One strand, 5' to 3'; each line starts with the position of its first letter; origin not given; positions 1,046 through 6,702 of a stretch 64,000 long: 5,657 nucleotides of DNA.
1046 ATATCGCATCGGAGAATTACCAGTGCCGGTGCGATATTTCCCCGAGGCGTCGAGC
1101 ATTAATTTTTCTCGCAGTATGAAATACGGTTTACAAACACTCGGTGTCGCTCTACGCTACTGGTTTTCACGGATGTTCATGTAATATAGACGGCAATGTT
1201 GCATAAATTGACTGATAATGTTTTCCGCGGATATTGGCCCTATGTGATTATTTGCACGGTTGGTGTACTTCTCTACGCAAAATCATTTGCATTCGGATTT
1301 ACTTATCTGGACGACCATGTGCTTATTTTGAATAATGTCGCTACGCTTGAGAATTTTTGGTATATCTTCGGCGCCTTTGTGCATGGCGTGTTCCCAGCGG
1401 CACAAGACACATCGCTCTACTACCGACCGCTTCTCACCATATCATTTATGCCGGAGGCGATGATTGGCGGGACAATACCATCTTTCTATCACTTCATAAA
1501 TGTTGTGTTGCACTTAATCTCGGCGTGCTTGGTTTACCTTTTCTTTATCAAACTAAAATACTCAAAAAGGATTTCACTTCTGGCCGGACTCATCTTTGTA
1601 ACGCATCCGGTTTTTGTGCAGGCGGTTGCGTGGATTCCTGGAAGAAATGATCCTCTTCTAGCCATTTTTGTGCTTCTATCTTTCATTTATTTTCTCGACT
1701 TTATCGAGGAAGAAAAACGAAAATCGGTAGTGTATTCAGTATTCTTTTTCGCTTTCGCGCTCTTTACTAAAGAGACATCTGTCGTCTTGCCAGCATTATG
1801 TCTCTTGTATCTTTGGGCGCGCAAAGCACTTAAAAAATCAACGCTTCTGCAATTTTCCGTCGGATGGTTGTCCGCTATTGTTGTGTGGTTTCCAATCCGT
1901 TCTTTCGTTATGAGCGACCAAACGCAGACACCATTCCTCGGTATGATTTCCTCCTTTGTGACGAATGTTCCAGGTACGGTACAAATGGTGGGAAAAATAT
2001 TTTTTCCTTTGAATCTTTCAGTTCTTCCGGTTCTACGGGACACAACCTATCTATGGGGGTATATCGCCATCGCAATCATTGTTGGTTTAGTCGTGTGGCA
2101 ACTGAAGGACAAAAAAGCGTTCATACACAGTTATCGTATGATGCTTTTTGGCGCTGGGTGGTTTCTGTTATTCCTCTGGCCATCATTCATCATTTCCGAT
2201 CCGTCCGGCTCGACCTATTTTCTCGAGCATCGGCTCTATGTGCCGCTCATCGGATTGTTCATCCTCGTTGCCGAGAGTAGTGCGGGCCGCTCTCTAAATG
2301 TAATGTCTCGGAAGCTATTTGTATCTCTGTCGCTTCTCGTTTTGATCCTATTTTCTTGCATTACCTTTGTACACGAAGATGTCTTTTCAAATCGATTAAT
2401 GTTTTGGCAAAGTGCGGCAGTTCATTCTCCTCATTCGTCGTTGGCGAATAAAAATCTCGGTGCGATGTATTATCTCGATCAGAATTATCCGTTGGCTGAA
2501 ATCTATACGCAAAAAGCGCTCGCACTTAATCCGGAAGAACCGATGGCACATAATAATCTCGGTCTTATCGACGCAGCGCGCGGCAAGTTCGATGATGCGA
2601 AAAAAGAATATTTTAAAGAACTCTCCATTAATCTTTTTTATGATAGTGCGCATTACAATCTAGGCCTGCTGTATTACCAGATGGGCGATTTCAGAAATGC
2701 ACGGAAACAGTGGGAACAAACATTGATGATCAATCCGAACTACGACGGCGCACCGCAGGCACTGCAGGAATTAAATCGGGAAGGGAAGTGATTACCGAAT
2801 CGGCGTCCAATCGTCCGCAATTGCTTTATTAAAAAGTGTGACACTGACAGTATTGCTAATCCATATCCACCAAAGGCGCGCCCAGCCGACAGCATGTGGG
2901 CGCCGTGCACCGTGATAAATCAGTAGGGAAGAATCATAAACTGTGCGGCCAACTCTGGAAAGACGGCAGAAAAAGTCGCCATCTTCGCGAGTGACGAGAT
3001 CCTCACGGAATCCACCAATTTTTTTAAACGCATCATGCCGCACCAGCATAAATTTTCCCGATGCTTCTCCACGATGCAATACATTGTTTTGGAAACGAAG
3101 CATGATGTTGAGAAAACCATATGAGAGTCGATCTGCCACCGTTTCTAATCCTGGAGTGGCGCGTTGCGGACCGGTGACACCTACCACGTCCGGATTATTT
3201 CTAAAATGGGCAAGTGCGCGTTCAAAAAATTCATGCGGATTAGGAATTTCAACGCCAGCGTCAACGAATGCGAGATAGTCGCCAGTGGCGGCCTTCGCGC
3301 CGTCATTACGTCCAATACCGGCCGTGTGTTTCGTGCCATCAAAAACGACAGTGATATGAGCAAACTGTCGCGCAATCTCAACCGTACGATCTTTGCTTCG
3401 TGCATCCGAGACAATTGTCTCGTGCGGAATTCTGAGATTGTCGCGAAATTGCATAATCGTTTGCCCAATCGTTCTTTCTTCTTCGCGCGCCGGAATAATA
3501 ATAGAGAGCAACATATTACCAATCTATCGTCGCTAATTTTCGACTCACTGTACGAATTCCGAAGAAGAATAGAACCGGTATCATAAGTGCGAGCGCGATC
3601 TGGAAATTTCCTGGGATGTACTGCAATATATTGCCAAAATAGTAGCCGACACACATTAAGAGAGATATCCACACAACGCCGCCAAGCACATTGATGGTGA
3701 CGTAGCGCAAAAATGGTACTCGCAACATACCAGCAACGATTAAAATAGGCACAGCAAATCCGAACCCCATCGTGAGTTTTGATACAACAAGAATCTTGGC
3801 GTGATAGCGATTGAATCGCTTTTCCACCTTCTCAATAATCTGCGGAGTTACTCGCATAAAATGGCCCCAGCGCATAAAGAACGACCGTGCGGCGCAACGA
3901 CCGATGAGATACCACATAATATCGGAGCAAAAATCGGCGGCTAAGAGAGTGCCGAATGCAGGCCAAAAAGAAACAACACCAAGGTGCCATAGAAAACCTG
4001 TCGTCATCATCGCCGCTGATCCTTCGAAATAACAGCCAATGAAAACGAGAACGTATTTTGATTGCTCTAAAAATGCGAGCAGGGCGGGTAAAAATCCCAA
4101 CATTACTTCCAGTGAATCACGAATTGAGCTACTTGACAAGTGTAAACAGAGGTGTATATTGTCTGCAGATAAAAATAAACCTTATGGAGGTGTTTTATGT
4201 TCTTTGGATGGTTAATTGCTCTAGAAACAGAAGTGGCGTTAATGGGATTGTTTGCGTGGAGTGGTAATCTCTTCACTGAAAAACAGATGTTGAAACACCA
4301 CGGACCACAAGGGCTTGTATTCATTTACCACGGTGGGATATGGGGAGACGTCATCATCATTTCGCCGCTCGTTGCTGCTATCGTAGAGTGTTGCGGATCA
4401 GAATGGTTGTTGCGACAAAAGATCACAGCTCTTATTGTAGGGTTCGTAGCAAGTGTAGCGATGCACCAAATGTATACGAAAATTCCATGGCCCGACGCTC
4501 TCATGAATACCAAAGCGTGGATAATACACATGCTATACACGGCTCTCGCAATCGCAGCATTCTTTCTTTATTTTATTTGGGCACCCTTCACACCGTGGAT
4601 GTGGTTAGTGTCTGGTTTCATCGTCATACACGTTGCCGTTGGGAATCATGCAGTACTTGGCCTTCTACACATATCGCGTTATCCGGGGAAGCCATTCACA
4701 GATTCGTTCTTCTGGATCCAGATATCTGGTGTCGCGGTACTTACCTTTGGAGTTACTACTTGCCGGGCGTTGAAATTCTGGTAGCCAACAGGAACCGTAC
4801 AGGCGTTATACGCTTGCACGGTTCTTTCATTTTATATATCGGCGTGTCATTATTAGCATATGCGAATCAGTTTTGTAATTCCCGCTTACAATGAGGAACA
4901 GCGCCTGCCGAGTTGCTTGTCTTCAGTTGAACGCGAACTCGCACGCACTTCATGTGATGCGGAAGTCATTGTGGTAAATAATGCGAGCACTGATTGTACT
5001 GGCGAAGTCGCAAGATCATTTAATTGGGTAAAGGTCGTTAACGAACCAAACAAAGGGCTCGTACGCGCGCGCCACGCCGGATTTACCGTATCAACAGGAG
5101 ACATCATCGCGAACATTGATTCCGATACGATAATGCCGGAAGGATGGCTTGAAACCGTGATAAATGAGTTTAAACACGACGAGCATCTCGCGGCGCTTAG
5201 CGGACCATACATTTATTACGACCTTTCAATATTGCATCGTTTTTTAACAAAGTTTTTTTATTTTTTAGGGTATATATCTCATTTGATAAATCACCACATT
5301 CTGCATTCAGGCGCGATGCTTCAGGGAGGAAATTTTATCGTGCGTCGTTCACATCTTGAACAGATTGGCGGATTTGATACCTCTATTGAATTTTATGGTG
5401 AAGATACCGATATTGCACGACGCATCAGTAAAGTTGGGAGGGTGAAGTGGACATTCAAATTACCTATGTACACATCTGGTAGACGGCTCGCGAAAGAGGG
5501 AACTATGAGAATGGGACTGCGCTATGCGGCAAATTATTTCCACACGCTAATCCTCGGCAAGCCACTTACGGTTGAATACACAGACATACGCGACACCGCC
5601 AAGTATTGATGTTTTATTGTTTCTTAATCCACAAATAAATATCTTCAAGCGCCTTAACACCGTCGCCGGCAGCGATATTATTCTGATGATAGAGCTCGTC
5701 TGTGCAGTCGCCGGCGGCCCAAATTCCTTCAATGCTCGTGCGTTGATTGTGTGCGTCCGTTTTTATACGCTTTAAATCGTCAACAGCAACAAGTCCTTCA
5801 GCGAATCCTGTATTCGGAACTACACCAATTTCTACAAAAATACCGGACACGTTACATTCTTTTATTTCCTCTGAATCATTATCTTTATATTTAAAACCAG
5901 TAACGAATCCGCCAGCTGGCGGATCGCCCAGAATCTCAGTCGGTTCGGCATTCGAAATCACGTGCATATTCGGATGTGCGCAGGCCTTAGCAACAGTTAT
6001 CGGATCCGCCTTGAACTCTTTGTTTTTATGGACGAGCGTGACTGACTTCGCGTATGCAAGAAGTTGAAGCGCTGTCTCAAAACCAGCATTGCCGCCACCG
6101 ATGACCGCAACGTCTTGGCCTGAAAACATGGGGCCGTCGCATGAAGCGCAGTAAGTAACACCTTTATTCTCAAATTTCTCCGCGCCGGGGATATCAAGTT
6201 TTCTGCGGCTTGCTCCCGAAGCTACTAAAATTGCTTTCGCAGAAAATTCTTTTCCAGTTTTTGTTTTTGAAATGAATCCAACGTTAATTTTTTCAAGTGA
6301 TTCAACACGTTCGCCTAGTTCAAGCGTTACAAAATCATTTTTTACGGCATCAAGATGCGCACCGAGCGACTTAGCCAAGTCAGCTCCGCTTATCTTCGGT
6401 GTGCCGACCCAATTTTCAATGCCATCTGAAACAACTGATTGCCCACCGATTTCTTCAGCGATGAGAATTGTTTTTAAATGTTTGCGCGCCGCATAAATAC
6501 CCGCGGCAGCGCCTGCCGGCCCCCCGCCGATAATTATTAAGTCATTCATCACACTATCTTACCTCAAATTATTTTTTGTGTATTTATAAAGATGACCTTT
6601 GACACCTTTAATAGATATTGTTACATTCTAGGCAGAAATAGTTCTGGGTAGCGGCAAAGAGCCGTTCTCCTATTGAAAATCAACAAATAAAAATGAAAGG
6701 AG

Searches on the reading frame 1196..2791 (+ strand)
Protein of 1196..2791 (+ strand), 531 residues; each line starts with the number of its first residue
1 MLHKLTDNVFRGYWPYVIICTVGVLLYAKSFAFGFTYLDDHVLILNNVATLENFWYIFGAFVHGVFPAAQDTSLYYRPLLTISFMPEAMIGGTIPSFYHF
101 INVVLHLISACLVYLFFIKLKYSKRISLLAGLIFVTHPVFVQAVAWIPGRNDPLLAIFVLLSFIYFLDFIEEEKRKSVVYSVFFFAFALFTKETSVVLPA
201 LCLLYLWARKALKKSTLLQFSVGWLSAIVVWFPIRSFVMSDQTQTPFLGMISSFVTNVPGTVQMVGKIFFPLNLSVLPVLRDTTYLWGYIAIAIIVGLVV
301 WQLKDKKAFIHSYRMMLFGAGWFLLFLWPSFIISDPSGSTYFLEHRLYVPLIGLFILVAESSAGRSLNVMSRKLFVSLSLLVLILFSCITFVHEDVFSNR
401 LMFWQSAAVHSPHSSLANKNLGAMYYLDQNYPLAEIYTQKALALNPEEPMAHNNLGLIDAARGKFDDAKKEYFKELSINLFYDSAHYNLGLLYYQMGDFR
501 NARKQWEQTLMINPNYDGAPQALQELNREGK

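Call 8: search_protein_families(library=pfam, proteins=[window:1196-2791:+], max_evalue=0.01)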
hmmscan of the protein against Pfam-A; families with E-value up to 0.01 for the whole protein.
window:1196-2791:+ (531 aa): 12 families
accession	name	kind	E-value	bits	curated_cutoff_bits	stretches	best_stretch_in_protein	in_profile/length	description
PF07719.23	TPR_2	-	9.2e-16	57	27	2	485-516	3-34/34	Tetratricopeptide repeat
PF00515.34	TPR_1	-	6.2e-14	51.6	27.8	2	485-516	3-34/34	Tetratricopeptide repeat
PF13231.12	PMT_2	-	6.7e-09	36.6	26.1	1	99-230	25-149/160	Dolichyl-phosphate-mannose-protein mannosyltransferase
PF13414.12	TPR_11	-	1.4e-07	31.5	26.8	1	456-497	1-42/42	TPR repeat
PF13432.12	TPR_16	-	1.7e-07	32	32.7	0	437-475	19-56/65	Tetratricopeptide repeat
PF13424.12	TPR_12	-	1.6e-06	28.6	30.1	0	450-510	4-72/77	Tetratricopeptide repeat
PF13181.12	TPR_8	-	0.00012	22.4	25.7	1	485-515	3-33/34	Tetratricopeptide repeat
PF13374.12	TPR_10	-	0.00016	22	27.5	0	488-510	7-29/42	Tetratricopeptide repeat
PF13431.12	TPR_17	-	0.00037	21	24.4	0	439-469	3-33/34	Tetratricopeptide repeat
PF13371.12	TPR_9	-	0.00044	20.6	35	0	488-515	34-61/73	Tetratricopeptide repeat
PF14559.12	TPR_19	-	0.0062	17.3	25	0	439-470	15-46/68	Tetratricopeptide repeat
PF13428.12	TPR_14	-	0.0065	17.5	23.5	0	485-517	3-35/44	Tetratricopeptide repeat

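Call 45: find_encoding_contigs(protein=window:1196-2791:+, flank=10000, max_places=2)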
Protein window:1196-2791:+ (531 aa): 12 contigs read that carry it; 2 places shown.
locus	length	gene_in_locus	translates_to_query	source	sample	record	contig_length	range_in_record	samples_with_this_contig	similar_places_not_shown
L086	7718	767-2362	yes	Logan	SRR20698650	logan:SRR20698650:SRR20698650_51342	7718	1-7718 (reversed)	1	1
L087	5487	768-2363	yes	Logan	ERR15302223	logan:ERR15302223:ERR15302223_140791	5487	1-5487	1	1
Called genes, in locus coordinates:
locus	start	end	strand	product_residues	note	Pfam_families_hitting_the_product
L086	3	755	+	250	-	?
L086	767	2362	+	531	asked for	PF13231:PMT_2, PF13424:TPR_12 (faint), PF13432:TPR_16 (faint), PF13414:TPR_11 (faint), PF00515:TPR_1 (weak), PF07719:TPR_2 (weak)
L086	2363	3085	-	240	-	PF00535:Glycos_transf_2, PF10111:Glyco_tranf_2_2, PF13641:Glyco_tranf_2_3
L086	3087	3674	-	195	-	PF09335:VTT_dom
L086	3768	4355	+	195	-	-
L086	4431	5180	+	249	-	PF00535:Glycos_transf_2, PF10111:Glyco_tranf_2_2 (weak), PF13641:Glyco_tranf_2_3, PF13506:Glyco_transf_21 (weak), PF13632:Glyco_trans_2_3, PF02709:Glyco_transf_7C (faint)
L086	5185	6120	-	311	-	PF00890:FAD_binding_2 (weak), PF01134:GIDA (faint), PF01266:DAO (faint), PF03486:HI0933_like (faint), PF07992:Pyr_redox_2, PF12831:FAD_oxidored (weak), PF13738:Pyr_redox_3, PF00070:Pyr_redox (weak)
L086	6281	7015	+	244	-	PF12973:Cupin_7 (faint), PF00190:Cupin_1 (faint), PF14667:Polysacc_synt_C (faint), PF07883:Cupin_2 (weak), PF06339:Ectoine_synth (weak), PF07883:Cupin_2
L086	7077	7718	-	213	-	?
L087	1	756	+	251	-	?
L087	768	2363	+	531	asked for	PF13231:PMT_2, PF13424:TPR_12 (faint), PF13432:TPR_16 (faint), PF13414:TPR_11 (faint), PF00515:TPR_1 (weak), PF07719:TPR_2 (weak)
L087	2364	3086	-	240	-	PF00535:Glycos_transf_2, PF10111:Glyco_tranf_2_2, PF13641:Glyco_tranf_2_3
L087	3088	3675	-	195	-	PF09335:VTT_dom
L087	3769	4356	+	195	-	-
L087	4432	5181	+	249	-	PF00535:Glycos_transf_2, PF10111:Glyco_tranf_2_2 (weak), PF13641:Glyco_tranf_2_3, PF13506:Glyco_transf_21 (weak), PF13632:Glyco_trans_2_3, PF02709:Glyco_transf_7C (faint)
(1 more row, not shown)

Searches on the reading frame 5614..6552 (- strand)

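Call 8: search_protein_families(library=pfam, proteins=[window:5614-6552:-], max_evalue=0.01)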
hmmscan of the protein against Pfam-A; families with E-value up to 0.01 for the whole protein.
window:5614-6552:- (312 aa): 13 families
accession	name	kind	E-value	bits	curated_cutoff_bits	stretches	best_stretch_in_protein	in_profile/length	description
PF07992.20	Pyr_redox_2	-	1.1e-43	150.2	26.1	1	4-294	2-287/291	Pyridine nucleotide-disulphide oxidoreductase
PF13738.12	Pyr_redox_3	-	6.2e-22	78.7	30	2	75-281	96-305/305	Pyridine nucleotide-disulphide oxidoreductase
PF00890.30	FAD_binding_2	-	5.7e-12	46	20.4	1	4-54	1-53/414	FAD binding domain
PF12831.13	FAD_oxidored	-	1.5e-10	41.4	27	1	4-40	1-39/416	FAD dependent oxidoreductase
PF01266.30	DAO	-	2.1e-10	41.1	27.9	2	147-180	1-34/353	FAD dependent oxidoreductase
PF03486.20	HI0933_like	-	2.1e-10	40.9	50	1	147-180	2-35/244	HI0933-like protein Rossmann domain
PF01134.28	GIDA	-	1.4e-08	34.7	22.1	2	4-35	1-32/391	Glucose inhibited division protein A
PF00070.33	Pyr_redox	-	2.5e-08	34.8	22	1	148-210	2-69/82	Pyridine nucleotide-disulphide oxidoreductase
PF01494.25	FAD_binding_3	-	8.8e-05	22.3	22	0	147-184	3-40/349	FAD binding domain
PF13241.12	NAD_binding_7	-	0.00017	22.6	22.1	1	143-191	5-54/104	Putative NAD(P)-binding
PF01946.23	Thi4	-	0.00043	20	26.2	1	2-35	17-51/235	Thi4 family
PF05834.18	Lycopene_cycl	-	0.00084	19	23.4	0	147-175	1-31/380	Lycopene cyclase protein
PF13450.12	NAD_binding_8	-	0.0031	18.2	21.9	0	7-38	1-34/68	NAD(P)-binding Rossmann-like domain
